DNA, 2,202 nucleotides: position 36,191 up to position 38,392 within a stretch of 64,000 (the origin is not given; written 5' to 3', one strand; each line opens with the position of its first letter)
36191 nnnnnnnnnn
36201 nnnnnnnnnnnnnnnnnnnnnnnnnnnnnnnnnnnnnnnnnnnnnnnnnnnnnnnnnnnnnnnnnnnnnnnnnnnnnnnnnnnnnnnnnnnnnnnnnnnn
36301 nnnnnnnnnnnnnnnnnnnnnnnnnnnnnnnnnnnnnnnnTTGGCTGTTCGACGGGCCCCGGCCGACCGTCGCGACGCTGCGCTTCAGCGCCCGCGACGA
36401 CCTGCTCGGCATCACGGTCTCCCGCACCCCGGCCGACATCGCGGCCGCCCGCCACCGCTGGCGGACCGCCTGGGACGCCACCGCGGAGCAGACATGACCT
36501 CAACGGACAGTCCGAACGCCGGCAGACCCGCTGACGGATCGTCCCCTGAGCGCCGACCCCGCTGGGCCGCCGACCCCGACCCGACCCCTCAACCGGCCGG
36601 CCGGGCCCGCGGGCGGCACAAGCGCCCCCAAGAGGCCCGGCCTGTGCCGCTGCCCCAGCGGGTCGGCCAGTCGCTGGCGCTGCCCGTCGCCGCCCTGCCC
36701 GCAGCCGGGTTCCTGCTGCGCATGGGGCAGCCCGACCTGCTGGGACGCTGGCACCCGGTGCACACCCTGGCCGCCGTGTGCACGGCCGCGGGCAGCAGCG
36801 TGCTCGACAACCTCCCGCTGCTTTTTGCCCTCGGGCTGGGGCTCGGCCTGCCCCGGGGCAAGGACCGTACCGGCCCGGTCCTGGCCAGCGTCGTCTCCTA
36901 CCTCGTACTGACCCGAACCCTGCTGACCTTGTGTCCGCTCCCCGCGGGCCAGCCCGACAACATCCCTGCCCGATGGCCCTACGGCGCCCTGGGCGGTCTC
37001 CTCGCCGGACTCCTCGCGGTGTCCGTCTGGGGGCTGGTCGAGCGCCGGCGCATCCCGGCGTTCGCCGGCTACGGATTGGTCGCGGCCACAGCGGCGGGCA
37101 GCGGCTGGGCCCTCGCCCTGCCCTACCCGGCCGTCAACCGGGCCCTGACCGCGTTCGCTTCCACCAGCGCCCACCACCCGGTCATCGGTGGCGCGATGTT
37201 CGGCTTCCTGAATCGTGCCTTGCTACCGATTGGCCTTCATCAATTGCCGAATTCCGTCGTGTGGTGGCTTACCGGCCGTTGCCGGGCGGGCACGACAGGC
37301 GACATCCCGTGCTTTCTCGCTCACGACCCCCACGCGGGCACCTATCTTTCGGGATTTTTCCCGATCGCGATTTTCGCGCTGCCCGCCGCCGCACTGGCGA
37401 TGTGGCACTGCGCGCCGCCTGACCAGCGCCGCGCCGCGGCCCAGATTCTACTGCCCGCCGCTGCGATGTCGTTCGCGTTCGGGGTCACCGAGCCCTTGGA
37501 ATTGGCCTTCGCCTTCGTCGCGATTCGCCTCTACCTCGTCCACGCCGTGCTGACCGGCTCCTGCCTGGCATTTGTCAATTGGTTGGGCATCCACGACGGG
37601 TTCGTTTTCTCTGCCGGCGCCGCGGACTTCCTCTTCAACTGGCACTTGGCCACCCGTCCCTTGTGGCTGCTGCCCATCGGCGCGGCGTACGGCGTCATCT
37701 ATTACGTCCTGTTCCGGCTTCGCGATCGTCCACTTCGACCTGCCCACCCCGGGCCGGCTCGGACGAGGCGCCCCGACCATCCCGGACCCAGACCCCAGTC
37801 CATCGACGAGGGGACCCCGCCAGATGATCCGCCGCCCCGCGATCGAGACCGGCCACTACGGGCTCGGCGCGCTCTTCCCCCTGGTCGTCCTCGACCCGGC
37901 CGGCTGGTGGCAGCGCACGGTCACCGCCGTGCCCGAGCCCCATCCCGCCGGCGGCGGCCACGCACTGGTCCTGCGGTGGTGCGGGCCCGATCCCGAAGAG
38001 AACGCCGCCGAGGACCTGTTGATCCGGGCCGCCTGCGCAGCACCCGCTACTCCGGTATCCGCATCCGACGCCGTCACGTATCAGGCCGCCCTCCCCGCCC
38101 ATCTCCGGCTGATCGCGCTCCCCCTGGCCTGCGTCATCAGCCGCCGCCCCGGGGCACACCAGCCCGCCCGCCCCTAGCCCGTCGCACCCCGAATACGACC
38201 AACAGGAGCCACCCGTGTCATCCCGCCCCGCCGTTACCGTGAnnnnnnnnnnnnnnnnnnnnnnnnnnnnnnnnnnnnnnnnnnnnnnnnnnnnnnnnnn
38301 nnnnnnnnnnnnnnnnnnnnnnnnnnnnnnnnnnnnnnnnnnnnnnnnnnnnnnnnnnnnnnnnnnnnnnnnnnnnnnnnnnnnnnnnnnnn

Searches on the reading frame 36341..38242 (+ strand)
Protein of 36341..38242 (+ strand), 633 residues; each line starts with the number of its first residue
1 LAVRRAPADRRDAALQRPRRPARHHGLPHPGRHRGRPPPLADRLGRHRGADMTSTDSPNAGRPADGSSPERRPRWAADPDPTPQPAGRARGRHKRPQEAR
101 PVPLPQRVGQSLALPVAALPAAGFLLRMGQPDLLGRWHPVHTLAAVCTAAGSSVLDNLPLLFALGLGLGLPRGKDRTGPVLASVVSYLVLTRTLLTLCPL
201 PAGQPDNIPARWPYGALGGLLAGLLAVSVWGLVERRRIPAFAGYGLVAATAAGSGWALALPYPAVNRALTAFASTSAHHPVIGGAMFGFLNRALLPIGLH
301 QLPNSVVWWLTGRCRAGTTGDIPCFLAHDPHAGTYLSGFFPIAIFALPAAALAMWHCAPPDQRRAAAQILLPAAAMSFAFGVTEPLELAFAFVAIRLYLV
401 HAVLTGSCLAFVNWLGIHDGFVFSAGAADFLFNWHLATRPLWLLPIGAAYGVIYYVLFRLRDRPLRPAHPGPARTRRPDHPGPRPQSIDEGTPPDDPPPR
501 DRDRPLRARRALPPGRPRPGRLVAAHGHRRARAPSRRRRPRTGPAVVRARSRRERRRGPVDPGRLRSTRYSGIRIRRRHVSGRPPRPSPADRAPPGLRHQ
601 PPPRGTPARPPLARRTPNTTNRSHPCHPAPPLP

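Call 6: search_protein_families(library=pfam, proteins=[window:36341-38242:+], max_evalue=0.01)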
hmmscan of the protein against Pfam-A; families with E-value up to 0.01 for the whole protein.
window:36341-38242:+ (633 aa): 1 family
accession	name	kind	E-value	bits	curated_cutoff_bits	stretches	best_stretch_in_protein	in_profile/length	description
PF02378.23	PTS_EIIC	-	2.8e-37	128.9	30.7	1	111-406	3-319/319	Phosphotransferase system, EIIC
